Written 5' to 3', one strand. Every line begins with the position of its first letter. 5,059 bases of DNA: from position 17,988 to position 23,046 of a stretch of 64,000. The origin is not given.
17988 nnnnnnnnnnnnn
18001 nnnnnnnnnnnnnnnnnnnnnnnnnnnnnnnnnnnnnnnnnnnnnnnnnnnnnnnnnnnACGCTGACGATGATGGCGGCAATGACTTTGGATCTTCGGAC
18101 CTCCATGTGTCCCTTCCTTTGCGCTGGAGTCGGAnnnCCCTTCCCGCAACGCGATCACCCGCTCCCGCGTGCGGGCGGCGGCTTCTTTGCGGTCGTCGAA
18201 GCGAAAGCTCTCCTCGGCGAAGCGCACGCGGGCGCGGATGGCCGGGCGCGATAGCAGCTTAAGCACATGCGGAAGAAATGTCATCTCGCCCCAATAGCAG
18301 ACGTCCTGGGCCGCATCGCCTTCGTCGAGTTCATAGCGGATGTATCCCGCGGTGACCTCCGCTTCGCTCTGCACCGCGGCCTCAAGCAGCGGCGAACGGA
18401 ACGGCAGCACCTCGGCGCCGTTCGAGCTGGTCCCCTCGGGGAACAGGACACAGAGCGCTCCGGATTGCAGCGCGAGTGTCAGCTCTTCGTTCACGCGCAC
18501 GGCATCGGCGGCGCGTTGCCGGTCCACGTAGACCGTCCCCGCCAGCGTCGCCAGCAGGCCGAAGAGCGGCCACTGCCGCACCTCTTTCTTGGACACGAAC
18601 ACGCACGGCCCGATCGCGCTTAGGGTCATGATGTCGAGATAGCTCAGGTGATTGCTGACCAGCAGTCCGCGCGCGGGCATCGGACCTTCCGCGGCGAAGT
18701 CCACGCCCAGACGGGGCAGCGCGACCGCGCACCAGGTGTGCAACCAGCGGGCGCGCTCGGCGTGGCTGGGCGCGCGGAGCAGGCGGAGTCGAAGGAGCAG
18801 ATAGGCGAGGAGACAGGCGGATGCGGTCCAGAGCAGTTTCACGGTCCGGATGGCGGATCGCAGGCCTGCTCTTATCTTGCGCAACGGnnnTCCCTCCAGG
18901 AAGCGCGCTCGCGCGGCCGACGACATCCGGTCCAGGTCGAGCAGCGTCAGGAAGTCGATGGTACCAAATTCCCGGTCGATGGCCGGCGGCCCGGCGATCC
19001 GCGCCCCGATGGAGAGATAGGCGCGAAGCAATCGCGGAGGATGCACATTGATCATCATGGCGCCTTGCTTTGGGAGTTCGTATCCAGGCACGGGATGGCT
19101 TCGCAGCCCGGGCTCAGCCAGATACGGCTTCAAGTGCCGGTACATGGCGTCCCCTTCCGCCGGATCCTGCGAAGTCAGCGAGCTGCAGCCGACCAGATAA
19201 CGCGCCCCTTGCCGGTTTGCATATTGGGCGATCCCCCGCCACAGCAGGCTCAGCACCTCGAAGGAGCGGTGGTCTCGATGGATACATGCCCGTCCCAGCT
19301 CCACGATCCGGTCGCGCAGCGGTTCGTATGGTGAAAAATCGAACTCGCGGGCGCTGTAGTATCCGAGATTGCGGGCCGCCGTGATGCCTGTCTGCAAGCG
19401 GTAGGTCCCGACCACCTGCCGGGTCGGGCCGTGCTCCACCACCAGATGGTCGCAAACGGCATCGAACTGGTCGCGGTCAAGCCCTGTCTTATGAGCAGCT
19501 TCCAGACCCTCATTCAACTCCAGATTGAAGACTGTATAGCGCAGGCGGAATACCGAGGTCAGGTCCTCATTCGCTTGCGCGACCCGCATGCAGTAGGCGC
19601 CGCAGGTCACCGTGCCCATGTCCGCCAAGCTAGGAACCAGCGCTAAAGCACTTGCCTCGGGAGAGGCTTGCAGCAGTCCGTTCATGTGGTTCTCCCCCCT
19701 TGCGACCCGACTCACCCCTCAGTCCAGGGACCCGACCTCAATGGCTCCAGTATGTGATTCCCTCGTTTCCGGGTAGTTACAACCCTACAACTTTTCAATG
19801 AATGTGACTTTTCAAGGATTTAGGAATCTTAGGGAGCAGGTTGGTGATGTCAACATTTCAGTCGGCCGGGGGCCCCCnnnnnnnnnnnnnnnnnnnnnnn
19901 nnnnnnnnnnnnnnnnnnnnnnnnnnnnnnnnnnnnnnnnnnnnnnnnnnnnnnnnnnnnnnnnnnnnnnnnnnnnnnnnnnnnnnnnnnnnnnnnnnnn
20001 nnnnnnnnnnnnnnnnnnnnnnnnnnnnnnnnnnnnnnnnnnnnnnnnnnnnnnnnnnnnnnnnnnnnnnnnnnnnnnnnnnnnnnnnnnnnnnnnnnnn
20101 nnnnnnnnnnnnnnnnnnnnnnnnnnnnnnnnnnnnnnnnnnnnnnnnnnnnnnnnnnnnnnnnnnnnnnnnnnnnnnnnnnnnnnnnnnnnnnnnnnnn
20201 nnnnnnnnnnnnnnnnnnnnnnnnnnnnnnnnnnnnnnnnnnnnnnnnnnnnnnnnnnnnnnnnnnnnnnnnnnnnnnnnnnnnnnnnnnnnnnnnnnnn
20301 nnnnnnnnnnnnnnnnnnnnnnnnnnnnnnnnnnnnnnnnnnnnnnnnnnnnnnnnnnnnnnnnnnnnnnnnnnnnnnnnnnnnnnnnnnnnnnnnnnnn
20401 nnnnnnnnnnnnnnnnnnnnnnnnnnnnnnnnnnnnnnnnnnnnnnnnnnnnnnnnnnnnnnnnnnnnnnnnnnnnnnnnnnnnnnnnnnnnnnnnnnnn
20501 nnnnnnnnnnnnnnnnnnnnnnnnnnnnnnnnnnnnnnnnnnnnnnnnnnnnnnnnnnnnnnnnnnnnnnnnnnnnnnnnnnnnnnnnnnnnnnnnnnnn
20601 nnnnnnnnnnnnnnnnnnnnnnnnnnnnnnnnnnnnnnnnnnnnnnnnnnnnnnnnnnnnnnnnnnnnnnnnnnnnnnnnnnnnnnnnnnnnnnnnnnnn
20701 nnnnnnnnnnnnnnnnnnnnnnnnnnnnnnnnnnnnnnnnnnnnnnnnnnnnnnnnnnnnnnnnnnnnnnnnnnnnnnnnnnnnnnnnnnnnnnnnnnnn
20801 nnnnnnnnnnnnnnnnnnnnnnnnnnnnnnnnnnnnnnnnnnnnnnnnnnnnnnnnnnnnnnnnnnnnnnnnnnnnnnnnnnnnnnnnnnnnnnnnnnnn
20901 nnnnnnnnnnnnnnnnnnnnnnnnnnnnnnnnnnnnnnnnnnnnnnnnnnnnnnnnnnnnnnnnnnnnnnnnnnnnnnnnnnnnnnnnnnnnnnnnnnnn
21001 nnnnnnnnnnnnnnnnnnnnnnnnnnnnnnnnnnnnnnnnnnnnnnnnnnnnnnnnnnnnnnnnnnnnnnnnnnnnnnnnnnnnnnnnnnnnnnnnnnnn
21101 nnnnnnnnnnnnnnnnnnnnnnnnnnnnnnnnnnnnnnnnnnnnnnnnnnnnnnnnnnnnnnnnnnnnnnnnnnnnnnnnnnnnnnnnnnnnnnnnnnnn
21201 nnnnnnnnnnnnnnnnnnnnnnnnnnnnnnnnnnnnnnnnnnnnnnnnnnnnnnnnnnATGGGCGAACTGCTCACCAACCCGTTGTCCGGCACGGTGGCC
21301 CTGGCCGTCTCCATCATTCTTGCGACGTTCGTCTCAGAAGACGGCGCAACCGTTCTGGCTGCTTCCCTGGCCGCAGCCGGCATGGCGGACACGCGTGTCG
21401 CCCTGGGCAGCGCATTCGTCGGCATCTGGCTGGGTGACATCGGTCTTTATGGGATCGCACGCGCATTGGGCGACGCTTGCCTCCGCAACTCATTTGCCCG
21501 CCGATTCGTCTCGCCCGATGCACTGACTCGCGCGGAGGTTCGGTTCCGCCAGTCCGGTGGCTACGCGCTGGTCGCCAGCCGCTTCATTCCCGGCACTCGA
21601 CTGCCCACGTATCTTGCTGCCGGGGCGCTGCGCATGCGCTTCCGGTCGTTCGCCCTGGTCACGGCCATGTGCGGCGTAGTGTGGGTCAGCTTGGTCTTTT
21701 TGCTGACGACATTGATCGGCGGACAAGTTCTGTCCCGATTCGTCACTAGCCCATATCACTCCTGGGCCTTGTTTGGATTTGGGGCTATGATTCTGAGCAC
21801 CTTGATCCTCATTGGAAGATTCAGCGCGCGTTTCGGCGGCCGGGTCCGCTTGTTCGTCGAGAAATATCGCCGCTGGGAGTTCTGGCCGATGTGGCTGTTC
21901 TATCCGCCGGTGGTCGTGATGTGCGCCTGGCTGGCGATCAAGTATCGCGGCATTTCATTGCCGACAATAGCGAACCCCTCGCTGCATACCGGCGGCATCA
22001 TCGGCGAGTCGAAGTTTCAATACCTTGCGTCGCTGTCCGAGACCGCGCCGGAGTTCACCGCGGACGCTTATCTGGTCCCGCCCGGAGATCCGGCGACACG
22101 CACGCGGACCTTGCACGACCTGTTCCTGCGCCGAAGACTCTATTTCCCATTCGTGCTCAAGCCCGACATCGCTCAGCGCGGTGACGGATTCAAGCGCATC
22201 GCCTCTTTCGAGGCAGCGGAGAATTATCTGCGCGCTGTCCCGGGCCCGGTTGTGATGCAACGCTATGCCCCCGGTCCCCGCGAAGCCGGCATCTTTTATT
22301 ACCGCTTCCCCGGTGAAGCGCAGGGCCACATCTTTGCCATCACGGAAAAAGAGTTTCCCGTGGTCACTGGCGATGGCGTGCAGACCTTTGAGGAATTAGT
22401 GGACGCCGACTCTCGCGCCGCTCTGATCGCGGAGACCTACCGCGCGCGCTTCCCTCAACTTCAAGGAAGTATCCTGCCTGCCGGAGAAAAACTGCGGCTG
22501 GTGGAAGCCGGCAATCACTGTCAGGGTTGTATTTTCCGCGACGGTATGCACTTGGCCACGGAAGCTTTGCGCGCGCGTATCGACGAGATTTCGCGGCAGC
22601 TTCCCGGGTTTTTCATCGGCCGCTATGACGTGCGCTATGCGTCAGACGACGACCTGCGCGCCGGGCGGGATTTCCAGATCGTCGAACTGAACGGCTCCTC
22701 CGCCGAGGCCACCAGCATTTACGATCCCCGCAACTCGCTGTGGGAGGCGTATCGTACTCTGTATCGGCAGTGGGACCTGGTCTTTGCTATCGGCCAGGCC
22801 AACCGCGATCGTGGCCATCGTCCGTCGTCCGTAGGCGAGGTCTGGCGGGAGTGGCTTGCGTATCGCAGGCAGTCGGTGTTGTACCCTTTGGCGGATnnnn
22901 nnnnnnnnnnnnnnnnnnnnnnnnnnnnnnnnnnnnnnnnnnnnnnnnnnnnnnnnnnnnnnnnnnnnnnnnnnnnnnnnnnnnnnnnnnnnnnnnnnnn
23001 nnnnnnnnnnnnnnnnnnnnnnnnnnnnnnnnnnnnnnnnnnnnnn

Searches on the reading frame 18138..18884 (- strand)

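Call 44: search_protein_families(library=pfam, proteins=[window:18138-18884:-], max_evalue=0.00001)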
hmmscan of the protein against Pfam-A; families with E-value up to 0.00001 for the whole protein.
window:18138-18884:- (249 aa): 1 family
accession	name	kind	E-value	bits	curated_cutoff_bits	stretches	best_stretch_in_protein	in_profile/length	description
PF01553.26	Acyltransferase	-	3.9e-22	78.9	23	1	72-175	15-124/132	Acyltransferase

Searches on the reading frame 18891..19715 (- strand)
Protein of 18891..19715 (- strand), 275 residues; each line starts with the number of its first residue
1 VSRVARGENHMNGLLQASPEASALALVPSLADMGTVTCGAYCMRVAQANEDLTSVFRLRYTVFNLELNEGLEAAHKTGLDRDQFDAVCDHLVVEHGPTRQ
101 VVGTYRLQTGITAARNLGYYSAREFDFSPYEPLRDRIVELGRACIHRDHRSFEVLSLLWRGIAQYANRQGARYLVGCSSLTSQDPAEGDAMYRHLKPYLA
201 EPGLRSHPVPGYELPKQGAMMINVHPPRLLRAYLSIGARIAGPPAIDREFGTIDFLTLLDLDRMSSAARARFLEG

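Call 44: search_protein_families(library=pfam, proteins=[window:18891-19715:-], max_evalue=0.00001)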
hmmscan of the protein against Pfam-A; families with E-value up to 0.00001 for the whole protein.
window:18891-19715:- (275 aa): 1 family
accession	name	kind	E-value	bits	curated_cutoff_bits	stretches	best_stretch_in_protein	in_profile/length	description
PF13444.12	Acetyltransf_5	-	1.8e-31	109.3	22.4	1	58-160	1-102/102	Acetyltransferase (GNAT) domain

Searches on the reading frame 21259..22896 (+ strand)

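Call 43: search_protein_families(library=pfam, proteins=[window:21259-22896:+], max_evalue=0.00001)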
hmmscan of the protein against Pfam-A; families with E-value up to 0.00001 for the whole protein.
window:21259-22896:+ (546 aa): 1 family
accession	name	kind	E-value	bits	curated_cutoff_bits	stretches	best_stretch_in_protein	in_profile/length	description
PF09335.16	VTT_dom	-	2.1e-15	57.7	33.9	1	37-149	7-120/123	VTT domain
